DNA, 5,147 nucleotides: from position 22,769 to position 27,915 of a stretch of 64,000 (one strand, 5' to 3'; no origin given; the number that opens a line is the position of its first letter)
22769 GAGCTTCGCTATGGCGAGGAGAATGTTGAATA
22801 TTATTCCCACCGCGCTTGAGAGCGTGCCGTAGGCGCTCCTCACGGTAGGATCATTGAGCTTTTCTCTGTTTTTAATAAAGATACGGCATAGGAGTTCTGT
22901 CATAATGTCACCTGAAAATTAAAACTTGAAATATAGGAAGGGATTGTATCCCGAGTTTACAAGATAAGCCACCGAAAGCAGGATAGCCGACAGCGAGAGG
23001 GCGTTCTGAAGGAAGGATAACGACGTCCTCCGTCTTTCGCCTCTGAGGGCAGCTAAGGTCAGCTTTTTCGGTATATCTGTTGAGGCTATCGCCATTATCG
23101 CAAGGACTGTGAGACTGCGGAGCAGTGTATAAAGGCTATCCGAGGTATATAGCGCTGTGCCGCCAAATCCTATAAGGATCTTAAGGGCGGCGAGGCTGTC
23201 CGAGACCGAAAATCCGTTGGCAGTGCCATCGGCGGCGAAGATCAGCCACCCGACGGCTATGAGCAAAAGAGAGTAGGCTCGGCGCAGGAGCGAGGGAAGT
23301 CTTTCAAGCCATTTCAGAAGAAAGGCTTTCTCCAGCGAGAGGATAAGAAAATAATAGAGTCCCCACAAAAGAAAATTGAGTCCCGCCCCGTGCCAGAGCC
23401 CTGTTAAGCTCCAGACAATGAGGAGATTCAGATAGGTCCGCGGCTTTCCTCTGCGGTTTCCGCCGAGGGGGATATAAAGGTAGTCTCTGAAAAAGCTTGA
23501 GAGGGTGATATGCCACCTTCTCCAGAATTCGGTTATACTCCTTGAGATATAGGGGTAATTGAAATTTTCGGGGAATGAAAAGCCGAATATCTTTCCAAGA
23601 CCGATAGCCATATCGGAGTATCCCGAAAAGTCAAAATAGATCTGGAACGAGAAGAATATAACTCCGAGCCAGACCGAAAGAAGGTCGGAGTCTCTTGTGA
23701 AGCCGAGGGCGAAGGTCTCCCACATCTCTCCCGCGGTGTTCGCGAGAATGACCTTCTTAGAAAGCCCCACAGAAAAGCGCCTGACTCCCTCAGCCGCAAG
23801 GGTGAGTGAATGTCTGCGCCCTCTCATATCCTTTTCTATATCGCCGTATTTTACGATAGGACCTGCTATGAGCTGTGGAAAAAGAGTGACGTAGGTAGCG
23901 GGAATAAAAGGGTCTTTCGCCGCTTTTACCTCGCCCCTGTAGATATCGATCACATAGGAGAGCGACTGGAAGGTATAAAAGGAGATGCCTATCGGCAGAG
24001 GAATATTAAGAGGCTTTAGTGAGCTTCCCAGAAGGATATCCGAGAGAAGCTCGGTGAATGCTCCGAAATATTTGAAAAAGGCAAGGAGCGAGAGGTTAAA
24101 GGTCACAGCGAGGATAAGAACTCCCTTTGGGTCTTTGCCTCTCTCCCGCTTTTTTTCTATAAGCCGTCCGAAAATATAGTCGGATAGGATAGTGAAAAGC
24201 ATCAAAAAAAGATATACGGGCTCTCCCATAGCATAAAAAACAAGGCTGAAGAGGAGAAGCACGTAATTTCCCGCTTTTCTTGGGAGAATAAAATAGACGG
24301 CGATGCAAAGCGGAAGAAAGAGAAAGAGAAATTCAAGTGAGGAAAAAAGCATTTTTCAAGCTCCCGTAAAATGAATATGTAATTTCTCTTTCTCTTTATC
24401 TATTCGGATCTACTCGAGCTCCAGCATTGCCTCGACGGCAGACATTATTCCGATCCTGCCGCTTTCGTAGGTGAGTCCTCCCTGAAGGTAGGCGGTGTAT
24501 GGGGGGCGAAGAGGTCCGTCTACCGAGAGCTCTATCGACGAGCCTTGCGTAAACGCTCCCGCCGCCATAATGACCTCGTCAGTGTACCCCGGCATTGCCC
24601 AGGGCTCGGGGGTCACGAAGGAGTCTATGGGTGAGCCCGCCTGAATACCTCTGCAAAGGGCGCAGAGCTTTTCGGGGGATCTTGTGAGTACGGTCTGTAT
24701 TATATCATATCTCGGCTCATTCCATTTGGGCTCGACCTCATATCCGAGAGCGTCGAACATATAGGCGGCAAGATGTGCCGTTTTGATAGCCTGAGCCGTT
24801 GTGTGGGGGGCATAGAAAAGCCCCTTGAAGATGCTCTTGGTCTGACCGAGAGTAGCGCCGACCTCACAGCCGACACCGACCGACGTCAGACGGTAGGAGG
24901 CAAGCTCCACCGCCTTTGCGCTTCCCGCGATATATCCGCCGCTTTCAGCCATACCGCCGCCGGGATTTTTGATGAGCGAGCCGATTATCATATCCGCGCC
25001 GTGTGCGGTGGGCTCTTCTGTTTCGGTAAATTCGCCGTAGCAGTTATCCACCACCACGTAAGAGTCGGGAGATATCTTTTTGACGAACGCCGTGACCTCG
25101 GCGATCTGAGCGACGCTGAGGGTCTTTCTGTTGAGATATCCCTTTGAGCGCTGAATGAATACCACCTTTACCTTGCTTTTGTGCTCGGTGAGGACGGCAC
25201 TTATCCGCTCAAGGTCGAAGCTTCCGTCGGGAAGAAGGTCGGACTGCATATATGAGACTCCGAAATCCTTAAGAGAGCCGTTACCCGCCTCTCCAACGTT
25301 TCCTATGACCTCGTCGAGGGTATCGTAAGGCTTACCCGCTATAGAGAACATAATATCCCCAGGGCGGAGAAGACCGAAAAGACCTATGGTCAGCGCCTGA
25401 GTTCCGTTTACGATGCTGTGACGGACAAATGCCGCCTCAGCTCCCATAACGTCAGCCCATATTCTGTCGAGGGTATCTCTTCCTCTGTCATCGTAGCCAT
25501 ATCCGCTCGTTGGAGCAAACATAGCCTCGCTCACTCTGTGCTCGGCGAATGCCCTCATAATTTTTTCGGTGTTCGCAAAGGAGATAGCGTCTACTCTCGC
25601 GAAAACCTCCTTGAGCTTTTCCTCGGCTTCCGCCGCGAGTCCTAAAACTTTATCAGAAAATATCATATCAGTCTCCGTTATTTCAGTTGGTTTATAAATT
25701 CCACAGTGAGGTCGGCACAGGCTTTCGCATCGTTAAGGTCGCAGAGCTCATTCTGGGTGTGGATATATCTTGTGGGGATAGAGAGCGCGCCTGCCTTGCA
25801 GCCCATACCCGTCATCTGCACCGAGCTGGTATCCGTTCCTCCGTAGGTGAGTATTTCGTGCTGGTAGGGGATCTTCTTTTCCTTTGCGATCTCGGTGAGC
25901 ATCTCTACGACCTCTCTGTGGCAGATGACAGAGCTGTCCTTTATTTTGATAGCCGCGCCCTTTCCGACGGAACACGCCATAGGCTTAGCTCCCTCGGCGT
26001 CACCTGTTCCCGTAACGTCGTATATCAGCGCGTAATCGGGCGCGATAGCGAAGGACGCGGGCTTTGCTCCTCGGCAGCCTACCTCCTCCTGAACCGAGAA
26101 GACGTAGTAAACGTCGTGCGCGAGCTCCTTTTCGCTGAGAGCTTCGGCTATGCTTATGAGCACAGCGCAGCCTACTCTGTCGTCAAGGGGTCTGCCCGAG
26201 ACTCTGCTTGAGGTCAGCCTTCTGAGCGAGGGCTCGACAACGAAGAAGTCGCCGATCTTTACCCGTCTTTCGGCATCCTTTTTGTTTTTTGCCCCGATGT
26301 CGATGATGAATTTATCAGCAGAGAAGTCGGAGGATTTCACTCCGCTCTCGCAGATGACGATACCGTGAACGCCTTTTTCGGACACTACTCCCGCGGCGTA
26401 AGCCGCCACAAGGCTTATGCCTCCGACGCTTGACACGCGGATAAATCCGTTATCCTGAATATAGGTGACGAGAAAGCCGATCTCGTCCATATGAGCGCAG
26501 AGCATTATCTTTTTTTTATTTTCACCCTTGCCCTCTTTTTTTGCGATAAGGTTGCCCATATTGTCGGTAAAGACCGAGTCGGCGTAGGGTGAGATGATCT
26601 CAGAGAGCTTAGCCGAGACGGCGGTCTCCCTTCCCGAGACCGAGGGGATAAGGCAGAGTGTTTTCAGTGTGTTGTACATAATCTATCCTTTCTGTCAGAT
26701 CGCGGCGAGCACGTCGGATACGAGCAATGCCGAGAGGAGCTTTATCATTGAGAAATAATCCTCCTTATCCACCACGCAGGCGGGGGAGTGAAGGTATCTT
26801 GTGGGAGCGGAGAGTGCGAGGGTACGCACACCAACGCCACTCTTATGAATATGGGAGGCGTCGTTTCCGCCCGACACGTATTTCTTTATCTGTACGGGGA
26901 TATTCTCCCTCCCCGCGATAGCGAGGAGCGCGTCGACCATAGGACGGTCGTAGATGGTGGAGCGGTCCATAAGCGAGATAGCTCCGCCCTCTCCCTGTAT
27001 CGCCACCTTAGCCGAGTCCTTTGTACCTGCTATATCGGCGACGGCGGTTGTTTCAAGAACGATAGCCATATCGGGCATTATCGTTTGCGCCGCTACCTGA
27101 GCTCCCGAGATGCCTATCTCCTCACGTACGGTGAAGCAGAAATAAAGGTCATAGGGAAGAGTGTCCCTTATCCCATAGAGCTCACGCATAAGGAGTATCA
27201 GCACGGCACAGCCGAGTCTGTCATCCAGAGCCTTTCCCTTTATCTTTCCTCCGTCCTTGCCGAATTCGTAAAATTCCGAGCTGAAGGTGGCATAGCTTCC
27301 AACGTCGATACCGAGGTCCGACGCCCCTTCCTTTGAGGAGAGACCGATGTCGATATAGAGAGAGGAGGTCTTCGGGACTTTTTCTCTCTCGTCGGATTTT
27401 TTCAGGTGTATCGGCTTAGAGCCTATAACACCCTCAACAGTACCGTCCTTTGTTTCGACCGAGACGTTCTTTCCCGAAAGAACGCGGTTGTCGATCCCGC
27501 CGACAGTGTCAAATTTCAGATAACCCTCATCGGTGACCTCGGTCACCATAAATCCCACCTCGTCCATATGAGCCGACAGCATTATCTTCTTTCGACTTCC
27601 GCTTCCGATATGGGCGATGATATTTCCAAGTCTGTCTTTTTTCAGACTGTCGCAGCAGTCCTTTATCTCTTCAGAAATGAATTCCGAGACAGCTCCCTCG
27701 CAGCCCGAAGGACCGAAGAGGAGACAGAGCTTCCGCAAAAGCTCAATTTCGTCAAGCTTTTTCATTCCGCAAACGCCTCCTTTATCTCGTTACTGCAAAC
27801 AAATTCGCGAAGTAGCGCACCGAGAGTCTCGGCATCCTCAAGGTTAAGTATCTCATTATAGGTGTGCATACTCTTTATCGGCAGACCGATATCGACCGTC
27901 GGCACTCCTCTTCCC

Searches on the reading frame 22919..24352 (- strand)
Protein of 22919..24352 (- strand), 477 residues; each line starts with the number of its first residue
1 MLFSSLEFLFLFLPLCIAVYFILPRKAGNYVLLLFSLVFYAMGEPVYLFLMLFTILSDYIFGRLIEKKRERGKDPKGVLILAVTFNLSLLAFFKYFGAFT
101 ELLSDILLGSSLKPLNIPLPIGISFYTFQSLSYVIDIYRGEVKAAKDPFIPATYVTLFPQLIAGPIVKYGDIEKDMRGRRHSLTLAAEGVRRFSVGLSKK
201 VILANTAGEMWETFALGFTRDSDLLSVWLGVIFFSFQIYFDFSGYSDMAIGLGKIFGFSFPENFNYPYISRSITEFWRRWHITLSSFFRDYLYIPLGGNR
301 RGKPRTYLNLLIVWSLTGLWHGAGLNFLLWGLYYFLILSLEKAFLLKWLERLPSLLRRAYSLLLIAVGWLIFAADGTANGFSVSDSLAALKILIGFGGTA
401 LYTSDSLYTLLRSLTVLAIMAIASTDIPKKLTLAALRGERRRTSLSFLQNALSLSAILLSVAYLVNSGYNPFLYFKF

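Call 23: search_protein_families(library=pfam, proteins=[window:22919-24352:-], max_evalue=0.00001)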
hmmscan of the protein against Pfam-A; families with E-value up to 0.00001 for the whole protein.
window:22919-24352:- (477 aa): 1 family
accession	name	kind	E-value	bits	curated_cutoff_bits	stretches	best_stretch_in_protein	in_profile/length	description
PF03062.24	MBOAT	-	1.5e-29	103.8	27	1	152-344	85-297/337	MBOAT, membrane-bound O-acyltransferase family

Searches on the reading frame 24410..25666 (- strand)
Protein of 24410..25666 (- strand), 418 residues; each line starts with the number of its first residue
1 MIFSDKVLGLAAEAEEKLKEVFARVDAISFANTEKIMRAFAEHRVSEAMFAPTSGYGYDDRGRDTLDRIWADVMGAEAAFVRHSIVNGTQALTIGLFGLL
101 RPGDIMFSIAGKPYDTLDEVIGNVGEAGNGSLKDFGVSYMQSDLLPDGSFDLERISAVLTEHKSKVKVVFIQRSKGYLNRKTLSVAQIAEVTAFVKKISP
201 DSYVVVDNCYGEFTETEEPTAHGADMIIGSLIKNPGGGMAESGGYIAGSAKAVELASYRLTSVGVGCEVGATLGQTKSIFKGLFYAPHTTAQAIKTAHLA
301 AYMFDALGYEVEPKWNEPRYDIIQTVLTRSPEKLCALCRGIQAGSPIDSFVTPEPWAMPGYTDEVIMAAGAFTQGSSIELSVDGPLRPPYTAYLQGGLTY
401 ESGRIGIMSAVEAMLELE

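Call 24: search_protein_families(library=pfam, proteins=[window:24410-25666:-], max_evalue=0.00001)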
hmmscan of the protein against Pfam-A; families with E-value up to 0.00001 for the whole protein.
window:24410-25666:- (418 aa): 1 family
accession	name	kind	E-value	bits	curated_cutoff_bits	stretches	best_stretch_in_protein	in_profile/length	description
PF06838.17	Met_gamma_lyase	-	4.5e-167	556.1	24.2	1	10-414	4-404/405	Methionine gamma-lyase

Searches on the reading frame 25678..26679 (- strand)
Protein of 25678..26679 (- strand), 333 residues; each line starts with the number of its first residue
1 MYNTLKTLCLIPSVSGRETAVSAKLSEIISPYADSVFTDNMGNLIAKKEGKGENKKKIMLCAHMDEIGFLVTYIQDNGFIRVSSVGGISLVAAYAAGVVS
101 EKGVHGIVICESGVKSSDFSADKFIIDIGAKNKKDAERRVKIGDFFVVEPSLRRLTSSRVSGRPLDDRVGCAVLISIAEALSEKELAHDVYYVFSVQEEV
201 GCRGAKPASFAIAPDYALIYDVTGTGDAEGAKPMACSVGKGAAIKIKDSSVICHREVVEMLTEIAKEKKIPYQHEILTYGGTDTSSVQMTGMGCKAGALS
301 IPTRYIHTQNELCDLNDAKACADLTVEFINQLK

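Call 24: search_protein_families(library=pfam, proteins=[window:25678-26679:-], max_evalue=0.00001)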
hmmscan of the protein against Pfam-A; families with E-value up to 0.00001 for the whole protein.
window:25678-26679:- (333 aa): 3 families
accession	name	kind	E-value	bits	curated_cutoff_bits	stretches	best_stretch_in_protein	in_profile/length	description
PF05343.19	Peptidase_M42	-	1.1e-84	284.4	23.2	1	42-324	1-292/292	M42 glutamyl aminopeptidase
PF01546.33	Peptidase_M20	-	1.1e-08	35.7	24.6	1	166-330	35-205/206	Peptidase family M20/M25/M40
PF04389.22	Peptidase_M28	-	1.9e-07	31.4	21.3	0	166-310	32-171/193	Peptidase family M28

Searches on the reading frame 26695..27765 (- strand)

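Call 24: search_protein_families(library=pfam, proteins=[window:26695-27765:-], max_evalue=0.00001)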
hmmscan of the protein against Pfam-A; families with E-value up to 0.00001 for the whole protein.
window:26695-27765:- (356 aa): 3 families
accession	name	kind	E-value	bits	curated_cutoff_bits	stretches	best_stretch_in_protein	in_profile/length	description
PF05343.19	Peptidase_M42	-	4.8e-95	318.4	23.2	1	47-343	1-292/292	M42 glutamyl aminopeptidase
PF04389.22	Peptidase_M28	-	9.6e-08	32.4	21.3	0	179-337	30-179/193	Peptidase family M28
PF01546.33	Peptidase_M20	-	5.2e-07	30.2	24.6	1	170-348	23-204/206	Peptidase family M20/M25/M40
